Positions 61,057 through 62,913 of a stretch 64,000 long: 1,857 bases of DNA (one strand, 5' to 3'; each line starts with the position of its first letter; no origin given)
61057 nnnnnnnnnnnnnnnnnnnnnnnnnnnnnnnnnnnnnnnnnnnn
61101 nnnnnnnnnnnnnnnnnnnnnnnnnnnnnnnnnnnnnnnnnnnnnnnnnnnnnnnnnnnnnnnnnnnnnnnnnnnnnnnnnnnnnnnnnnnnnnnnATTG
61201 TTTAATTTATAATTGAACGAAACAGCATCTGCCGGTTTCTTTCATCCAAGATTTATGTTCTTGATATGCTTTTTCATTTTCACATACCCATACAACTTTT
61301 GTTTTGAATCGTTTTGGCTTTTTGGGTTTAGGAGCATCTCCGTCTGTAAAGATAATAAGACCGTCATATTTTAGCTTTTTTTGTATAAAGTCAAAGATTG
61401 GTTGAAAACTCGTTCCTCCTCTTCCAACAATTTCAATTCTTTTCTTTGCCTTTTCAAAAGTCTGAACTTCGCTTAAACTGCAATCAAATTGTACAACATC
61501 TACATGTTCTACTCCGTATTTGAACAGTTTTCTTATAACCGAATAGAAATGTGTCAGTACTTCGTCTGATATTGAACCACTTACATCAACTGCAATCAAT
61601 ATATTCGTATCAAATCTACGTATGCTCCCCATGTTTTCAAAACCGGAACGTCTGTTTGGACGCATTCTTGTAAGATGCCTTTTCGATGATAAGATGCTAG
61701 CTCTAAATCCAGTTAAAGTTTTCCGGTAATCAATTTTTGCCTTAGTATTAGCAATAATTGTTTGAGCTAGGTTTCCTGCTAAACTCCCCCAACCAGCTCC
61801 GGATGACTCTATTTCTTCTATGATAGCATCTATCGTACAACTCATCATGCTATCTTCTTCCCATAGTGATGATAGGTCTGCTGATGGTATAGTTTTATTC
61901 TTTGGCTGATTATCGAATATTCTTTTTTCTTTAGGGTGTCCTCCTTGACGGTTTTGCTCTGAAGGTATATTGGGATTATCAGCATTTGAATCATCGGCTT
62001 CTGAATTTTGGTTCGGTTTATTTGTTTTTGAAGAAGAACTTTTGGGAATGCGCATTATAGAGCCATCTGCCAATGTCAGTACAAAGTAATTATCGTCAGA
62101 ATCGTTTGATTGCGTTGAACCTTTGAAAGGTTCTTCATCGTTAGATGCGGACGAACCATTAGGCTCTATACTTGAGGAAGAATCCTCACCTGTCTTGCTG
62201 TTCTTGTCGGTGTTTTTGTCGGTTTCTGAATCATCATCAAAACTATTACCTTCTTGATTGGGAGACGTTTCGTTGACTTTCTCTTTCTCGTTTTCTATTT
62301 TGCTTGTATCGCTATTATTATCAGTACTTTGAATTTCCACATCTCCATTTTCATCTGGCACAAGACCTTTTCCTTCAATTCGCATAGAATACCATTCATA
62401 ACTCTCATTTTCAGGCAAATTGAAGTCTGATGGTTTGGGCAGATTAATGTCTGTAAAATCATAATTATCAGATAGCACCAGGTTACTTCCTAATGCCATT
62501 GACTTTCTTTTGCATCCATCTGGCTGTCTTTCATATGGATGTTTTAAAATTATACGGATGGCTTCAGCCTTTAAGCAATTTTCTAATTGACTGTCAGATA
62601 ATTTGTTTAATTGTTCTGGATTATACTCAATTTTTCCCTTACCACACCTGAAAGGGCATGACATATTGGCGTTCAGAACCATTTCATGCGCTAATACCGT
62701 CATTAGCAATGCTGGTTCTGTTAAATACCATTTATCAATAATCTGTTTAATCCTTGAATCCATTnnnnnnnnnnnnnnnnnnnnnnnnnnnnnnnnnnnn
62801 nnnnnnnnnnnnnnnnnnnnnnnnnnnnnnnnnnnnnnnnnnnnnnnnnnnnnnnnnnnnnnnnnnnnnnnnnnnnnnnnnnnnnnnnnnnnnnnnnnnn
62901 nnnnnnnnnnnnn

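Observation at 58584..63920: Candidate undescribed defence operon: MoxR-like AAA+ ATPase, DUF2201-type VWA protein, UvrD helicase::DEDDh exonuclease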

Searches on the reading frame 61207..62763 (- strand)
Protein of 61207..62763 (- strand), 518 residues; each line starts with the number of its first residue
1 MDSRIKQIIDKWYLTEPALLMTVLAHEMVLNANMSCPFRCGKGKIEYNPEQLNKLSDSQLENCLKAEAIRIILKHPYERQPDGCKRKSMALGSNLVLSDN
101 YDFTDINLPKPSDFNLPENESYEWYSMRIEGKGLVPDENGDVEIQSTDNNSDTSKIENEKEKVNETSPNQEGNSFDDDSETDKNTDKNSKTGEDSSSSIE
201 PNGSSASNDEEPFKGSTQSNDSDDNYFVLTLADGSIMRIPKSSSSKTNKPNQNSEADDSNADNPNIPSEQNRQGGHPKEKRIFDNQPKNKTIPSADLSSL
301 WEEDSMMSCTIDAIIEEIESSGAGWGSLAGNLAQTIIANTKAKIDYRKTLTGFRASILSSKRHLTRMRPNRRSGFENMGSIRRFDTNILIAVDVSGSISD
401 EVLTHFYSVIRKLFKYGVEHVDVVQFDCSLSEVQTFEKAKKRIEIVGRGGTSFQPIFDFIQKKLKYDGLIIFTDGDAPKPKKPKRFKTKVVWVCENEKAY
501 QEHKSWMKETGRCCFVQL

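Call 3: search_protein_families(library=pfam, proteins=[window:61207-62763:-], max_evalue=0.01)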
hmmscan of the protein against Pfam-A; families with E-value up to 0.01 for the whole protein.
window:61207-62763:- (518 aa): 3 families
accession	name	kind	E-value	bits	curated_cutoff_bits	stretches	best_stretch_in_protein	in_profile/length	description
PF09967.15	DUF2201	-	7.7e-16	58.8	26.4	1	389-498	2-110/123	VWA-like domain (DUF2201)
PF13203.12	DUF2201_N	-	0.0039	17.3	23.2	0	306-373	188-255/271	Putative metallopeptidase domain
PF05762.20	VWA_CoxE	-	0.0095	15.8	26.4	0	341-433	24-103/222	VWA domain containing CoxE-like protein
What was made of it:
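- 61207..61848 (-): Gene 2, aa 306-518 plus stop: helical segment followed by a VWA domain (DUF2201) with an intact MIDAS (D393, S395, S397, T451, D474). Pfam DUF2201 7.7e-16 (call 3).
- On MoxR-type AAA+ / VWA remodeller pair: DUF2201 7.7e-16 (call 3).
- On Phage N4 gp24/gp25-like pair (PHROG 1297/1314; DUF2201_N + DUF2201): Pfam DUF2201_N scores 17.3 bits, below its 23.2 cut-off (call 3).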

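Call 4: search_protein_families(library=padloc, proteins=[window:61207-62763:-], max_evalue=0.01)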
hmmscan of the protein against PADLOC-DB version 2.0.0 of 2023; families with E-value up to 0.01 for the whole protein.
window:61207-62763:- (518 aa): 0 families

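Call 5: search_protein_families(library=ncbifam, proteins=[window:61207-62763:-], max_evalue=0.01)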
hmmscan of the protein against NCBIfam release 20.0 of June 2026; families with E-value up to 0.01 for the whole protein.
window:61207-62763:- (518 aa): 0 families

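Call 7: search_protein_families(library=phrogs, proteins=[window:61207-62763:-], max_evalue=0.001)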
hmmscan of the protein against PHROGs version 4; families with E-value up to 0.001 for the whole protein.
window:61207-62763:- (518 aa): 3 families
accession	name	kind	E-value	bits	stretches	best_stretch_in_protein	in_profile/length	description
phrog_1314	-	DNA, RNA and nucleotide metabolism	1.1e-35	124.5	1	265-499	161-379/394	HNH endonuclease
phrog_30358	-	unknown function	3.4e-09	37.9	1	325-497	12-186/204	-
phrog_31549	-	unknown function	0.00078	20.5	0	385-475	9-102/153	-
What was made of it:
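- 61207..61848 (-): PHROG 1314 1.1e-35 (call 7).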

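Call 20: find_homologous_proteins(query=window:61207-62763:-, max_evalue=0.00001)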
Query window:61207-62763:- (518 aa): 3700 proteins with E <= 0.00001 among 8000 candidates; the best 120 are listed.
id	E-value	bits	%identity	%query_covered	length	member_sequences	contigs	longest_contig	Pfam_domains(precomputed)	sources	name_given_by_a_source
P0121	0.0e+0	1175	100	100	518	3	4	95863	PF09967.16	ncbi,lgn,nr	ncbi:MAG: VWA-like domain-containing protein [Bacteroidaceae bacterium]|nr:VWA-like domain-containin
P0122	0.0e+0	1030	87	100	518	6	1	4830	PF09967.16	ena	-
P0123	0.0e+0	1030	87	100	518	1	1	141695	PF09967.16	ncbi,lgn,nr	ncbi:MAG: VWA-like domain-containing protein [Bacteroidales bacterium]|nr:VWA-like domain-containing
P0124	0.0e+0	1021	87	100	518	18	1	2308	PF09967.16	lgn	-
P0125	0.0e+0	1015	86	100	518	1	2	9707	PF09967.16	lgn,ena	-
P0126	0.0e+0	1011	85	100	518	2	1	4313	PF09967.16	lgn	-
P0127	3.9e-297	1004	86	100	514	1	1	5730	PF09967.16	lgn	-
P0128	2.3e-289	978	84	100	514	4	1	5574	PF09967.16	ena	-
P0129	1.7e-288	975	84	100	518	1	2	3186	PF09967.16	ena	-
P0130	1.5e-273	926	79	100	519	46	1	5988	PF09967.16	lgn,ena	-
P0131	1.7e-267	906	79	100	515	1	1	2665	PF09967.16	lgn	-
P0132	1.9e-261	886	76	100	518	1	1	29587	PF09967.16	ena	-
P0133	5.0e-260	881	76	100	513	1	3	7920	PF09967.16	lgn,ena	-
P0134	2.4e-256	869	75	100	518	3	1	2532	PF09967.16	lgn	-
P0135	3.2e-255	866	76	100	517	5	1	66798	PF09967.16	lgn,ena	-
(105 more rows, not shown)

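Call 21: search_dna_similar(query=window:61207-62763:-, collection=phages, mode=protein, max_rows=25)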
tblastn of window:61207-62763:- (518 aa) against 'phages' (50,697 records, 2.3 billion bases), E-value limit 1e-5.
Records with a match: 117; places in all: 117; records where one place covers at least 80% of the query: 0.
Best place of each record, by identity: <60% 117.
By first word of the organism name: Pseudomonas 33; Vibrio 31; Erwinia 11; Klebsiella 10; Pectobacterium 8; Bacillus 7; Acinetobacter 4; Yersinia 4; Cronobacter 2; Delftia 2; and 4 more.
By host as written in the record: - 38; Pseudomonas aeruginosa 16; Pseudomonas aeruginosa PAO1 7; Klebsiella pneumoniae 6; Pseudomonas aeruginosa ATCC 27853 5; Bacillus subtilis 4; Erwinia amylovora 3; Pectobacterium atrosepticum F41 3; and 23 more.
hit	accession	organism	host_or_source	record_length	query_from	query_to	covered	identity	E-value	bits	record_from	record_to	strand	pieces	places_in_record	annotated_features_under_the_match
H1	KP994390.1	Pseudomonas phage YH30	Pseudomonas aeruginosa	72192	267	476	41%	27.6%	1e-7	61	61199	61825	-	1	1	hypothetical protein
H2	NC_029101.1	Pseudomonas phage YH30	Pseudomonas aeruginosa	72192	267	476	41%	27.6%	1e-7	61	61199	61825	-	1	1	HNH endonuclease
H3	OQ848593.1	Pseudomonas phage Pa_WF01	Pseudomonas aeruginosa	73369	267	476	41%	27.6%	4e-7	59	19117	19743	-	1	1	hypothetical protein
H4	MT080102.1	Pseudomonas phage PAP02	Pseudomonas aeruginosa ATCC 27853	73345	267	476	41%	27.2%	3e-7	59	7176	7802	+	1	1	metallopeptidase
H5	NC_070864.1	Pseudomonas phage PAP02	Pseudomonas aeruginosa ATCC 27853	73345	267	476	41%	27.2%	3e-7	59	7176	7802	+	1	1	HNH endonuclease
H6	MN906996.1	Pseudomonas phage LY218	Pseudomonas aeruginosa ATCC 27853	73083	267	476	41%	27.2%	3e-7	59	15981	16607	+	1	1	hypothetical protein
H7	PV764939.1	Pseudomonas phage vB_PaeP_VL3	Pseudomonas aeruginosa ATCC 27853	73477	267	476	41%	27.2%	7e-7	58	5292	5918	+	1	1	HNH endonuclease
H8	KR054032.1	Pseudomonas phage DL64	Pseudomonas aeruginosa PAO1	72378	267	476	41%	26.7%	8e-7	58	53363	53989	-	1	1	hypothetical protein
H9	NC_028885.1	Pseudomonas phage DL64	Pseudomonas aeruginosa PAO1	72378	267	476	41%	26.7%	8e-7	58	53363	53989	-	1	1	HNH endonuclease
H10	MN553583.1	Pseudomonas phage 4phiC20-2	Pseudomonas aeruginosa PAO1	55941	267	476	41%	26.7%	1e-6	58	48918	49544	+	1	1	record has no annotation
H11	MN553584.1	Pseudomonas phage 4phiC20-2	Pseudomonas aeruginosa PAO1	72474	267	476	41%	26.7%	1e-6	58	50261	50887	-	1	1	record has no annotation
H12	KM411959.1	Pseudomonas phage Pa2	Pseudomonas aeruginosa PAO1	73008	267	476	41%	26.7%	1e-6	58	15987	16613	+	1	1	hypothetical protein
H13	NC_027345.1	Pseudomonas phage Pa2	Pseudomonas aeruginosa PAO1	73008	267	476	41%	26.7%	1e-6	58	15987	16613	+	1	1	HNH endonuclease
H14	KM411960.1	Pseudomonas phage phi176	Pseudomonas aeruginosa PAO1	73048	267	476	41%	26.7%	1e-6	58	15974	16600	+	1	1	hypothetical protein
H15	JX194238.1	Pseudomonas phage PA26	Pseudomonas aeruginosa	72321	267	476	41%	26.7%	1e-6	58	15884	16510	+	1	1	hypothetical protein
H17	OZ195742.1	Vibrio phage D505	Seawater and oysters mix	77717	317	496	35%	30.2%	4e-11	72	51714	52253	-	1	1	HNH endonuclease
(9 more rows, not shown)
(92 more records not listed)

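Call 33: get_annotated_region(hit=H2, flank=7000)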
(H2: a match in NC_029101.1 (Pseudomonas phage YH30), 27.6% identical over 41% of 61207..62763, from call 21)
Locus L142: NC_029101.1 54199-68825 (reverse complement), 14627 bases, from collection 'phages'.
description: Pseudomonas phage YH30, complete genome.
organism: Pseudomonas phage YH30 (NCBI taxid 1636189)
taxonomy: Viruses; Duplodnaviria; Heunggongvirae; Uroviricota; Caudoviricetes; Schitoviridae; Migulavirinae; Litunavirus; Litunavirus PA26
host: Pseudomonas aeruginosa; source: -; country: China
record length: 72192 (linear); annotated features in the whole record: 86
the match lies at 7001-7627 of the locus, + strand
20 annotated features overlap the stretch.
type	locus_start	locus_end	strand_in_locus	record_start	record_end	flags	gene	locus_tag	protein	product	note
CDS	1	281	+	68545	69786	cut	-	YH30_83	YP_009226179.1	RNA polymerase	-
CDS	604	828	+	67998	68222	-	-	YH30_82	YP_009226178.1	hypothetical protein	-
CDS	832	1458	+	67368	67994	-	-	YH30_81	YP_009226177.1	hypothetical protein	-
CDS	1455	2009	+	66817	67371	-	-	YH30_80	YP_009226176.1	hypothetical protein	-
CDS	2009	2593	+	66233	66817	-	-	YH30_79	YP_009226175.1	hypothetical protein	-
CDS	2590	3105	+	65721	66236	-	-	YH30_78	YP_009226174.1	hypothetical protein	-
CDS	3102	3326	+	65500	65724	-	-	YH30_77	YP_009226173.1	hypothetical protein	-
CDS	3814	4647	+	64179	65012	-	-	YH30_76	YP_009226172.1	hypothetical protein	-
CDS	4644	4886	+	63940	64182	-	-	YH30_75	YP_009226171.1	hypothetical protein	-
CDS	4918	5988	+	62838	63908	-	-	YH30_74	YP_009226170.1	ATPase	-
CDS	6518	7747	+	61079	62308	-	-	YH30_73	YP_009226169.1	HNH endonuclease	N4 gp25-like protein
CDS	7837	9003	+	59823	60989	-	-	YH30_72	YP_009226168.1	DNA helicase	-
CDS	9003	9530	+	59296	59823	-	-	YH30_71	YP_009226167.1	hypothetical protein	-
CDS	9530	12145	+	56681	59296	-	-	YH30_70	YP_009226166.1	DNA polymerase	-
CDS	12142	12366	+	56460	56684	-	-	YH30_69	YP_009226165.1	ferredoxin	-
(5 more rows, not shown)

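Call 34: get_annotated_region(hit=H17, flank=7000)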
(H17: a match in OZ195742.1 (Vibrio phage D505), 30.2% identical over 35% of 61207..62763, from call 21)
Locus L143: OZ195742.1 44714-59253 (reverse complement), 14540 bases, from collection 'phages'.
description: Vibrio phage D505 genome assembly, chromosome: VPD505_1.
organism: Vibrio phage D505 (NCBI taxid 3105269)
taxonomy: Viruses
host: -; source: Seawater and oysters mix; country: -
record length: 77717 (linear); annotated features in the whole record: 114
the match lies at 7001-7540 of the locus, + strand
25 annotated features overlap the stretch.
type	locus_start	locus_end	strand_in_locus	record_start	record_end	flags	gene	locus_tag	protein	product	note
CDS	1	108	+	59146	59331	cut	-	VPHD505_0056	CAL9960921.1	hypothetical protein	-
CDS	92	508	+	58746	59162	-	-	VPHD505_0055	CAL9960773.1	hypothetical protein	-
CDS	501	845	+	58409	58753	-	-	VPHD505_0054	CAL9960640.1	hypothetical protein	-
CDS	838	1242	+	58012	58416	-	-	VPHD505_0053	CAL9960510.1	hypothetical protein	-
CDS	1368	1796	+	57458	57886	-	-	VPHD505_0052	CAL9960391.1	tellurite resistance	-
CDS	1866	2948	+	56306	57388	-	-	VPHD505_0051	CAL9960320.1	hypothetical protein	-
CDS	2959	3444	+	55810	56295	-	-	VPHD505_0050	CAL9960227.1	hypothetical protein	-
CDS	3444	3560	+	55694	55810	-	-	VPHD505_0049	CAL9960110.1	hypothetical protein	-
CDS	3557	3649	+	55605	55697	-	-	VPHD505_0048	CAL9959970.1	hypothetical protein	-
CDS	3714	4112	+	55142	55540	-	-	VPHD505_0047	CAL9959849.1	hypothetical protein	-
CDS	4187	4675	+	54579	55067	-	-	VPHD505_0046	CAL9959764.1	MazG-like pyrophosphatase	-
CDS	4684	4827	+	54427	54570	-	-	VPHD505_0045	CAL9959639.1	hypothetical protein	-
CDS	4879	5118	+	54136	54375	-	-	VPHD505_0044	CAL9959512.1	hypothetical protein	-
CDS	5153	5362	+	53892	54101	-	-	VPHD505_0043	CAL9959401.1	hypothetical protein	-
CDS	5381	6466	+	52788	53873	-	-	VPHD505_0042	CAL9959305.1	ATPase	-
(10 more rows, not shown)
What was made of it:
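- Closest known: Phage N4 gp24/gp25-type pair. Same: In N4-like phages an SF1 helicase follows immediately (calls 33, 34).
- In N4-like phages the pair lies directly upstream of the SF1 replicative helicase and DNA polymerase (calls 33, 34). In N4-like phages the order is ATPase, then gp25-like VWA, then SF1 helicase, then DNA polymerase (calls 33, 34).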

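Call 35: find_related_loci(query=A2, collection=metagenome_contigs, flank=10000)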
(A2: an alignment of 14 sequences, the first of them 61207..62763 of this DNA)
Query A2 (518 aa) in metagenome_contigs; peptide patterns used: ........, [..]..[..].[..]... (x = any residue, [..] = any of these).
559 stretches matched a pattern; 476 encode a relative of the query (tblastn E <= 1e-3); the best 80 are kept; 80 distinct loci.
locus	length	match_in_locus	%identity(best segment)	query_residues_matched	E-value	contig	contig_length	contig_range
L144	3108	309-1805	84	1-518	0e+0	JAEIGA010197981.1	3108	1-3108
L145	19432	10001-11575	68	1-518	0e+0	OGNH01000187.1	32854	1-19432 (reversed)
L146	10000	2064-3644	69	1-518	0e+0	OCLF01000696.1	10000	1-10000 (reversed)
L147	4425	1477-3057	67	1-518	0e+0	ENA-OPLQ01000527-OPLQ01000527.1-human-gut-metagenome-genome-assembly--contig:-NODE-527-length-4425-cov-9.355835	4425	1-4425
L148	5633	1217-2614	50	4-518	2e-169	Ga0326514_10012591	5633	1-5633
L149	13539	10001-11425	52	1-518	4e-165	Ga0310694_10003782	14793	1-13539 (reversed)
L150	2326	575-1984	51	4-518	1e-177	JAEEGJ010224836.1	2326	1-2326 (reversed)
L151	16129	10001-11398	50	4-518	3e-165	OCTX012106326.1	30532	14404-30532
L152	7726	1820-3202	53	1-518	2e-164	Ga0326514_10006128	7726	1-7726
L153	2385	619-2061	51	1-518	1e-173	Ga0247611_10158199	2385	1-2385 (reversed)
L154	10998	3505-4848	50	1-518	3e-161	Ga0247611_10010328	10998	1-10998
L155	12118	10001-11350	49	1-518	7e-158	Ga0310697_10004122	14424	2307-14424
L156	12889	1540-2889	49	1-518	7e-158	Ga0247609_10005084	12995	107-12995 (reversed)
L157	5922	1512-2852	47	4-518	2e-153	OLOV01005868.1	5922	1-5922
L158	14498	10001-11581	67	1-518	0e+0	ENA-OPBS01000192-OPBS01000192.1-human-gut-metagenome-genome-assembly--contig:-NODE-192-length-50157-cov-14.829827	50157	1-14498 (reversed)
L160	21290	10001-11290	46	1-518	2e-136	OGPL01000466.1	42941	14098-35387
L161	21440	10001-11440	46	1-518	1e-135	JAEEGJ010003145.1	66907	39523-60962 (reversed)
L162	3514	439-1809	38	1-517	2e-109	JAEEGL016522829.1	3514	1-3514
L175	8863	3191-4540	34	5-518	1e-91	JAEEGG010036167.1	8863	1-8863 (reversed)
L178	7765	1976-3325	33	5-518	2e-90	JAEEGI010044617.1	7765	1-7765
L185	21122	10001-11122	46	5-516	1e-84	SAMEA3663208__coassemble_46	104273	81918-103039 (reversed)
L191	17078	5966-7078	57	1-518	9e-81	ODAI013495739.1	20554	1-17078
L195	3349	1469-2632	50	1-518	4e-81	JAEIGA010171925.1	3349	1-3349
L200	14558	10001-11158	54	1-517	6e-78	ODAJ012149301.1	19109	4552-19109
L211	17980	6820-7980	52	1-517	1e-76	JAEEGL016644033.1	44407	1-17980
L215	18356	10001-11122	54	5-517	3e-76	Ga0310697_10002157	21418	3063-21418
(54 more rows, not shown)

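Call 41: search_protein_families(library=pfam, proteins=[L178:4460-5707:+, L175:7891-8466:-, L195:2640-3188:+, L162:1805-3019:+, L185:11168-11908:+, L215:107-1636:+, L215:6372-7787:+, L200:5718-6410:+, L191:12014-12616:-, L211:4929-5663:+], max_evalue=0.01)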
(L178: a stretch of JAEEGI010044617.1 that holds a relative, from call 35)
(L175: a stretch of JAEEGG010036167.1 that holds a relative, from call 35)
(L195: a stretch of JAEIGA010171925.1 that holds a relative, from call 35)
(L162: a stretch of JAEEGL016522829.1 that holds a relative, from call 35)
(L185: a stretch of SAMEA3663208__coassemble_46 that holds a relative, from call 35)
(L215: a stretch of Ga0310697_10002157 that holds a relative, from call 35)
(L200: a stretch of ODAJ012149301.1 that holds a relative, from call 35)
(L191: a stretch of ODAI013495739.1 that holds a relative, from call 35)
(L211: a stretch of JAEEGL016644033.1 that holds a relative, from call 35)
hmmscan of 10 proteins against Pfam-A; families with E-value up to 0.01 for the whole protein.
L178:4460-5707:+ (415 aa): 0 families

L175:7891-8466:- (191 aa): 1 family
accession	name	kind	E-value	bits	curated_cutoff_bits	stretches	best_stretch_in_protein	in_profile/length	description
PF18406.6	DUF1281_C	-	0.00049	20.4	22.8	1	66-112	7-50/88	Ferredoxin-like domain in Api92-like protein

L195:2640-3188:+ (182 aa): 0 families

L162:1805-3019:+ (404 aa): 0 families

L185:11168-11908:+ (246 aa): 0 families

L215:107-1636:+ (509 aa): 1 family
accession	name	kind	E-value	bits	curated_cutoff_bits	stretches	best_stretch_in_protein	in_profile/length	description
PF11074.14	DUF2779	-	7.6e-44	149.4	23.3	1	310-435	1-126/126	Domain of unknown function(DUF2779)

L215:6372-7787:+ (471 aa): 2 families
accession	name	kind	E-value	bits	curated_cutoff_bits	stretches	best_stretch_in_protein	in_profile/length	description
PF01068.26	DNA_ligase_A_M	-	1.4e-07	31.9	26.2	1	49-211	15-186/204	ATP dependent DNA ligase domain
PF04679.21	DNA_ligase_A_C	-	0.00011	22.9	27.5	1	239-320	5-83/94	ATP dependent DNA ligase C terminal region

L200:5718-6410:+ (230 aa): 0 families

L191:12014-12616:- (200 aa): 0 families

L211:4929-5663:+ (244 aa): 0 families

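Call 42: search_protein_families(library=phrogs, proteins=[L178:4460-5707:+, L175:7891-8466:-, L195:2640-3188:+, L162:1805-3019:+, L185:11168-11908:+, L215:107-1636:+, L215:6372-7787:+, L200:5718-6410:+, L191:12014-12616:-, L211:4929-5663:+], max_evalue=0.001)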
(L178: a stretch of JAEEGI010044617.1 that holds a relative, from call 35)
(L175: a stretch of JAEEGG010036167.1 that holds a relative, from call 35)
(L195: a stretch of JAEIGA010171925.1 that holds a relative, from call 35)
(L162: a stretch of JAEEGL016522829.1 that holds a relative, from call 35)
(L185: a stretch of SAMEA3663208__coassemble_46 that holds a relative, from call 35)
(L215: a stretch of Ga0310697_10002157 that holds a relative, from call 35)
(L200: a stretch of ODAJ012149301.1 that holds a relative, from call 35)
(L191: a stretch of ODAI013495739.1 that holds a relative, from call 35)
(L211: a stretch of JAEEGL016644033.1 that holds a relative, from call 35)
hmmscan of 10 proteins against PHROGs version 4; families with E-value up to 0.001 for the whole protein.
L178:4460-5707:+ (415 aa): 0 families

L175:7891-8466:- (191 aa): 0 families

L195:2640-3188:+ (182 aa): 0 families

L162:1805-3019:+ (404 aa): 0 families

L185:11168-11908:+ (246 aa): 0 families

L215:107-1636:+ (509 aa): 0 families

L215:6372-7787:+ (471 aa): 1 family
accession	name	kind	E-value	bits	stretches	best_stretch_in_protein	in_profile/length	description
phrog_114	-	DNA, RNA and nucleotide metabolism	1.3e-11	44.8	1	55-269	240-464/634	ATP-dependent DNA ligase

L200:5718-6410:+ (230 aa): 0 families

L191:12014-12616:- (200 aa): 0 families

L211:4929-5663:+ (244 aa): 0 families
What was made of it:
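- The neighbours of non-trio pairs are not PHROG families (call 42).
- Tried and rejected: Annotating neighbours of the non-trio pairs: most have no Pfam or PHROG family (calls 41, 42), so the nature of those gene arrays stays open.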
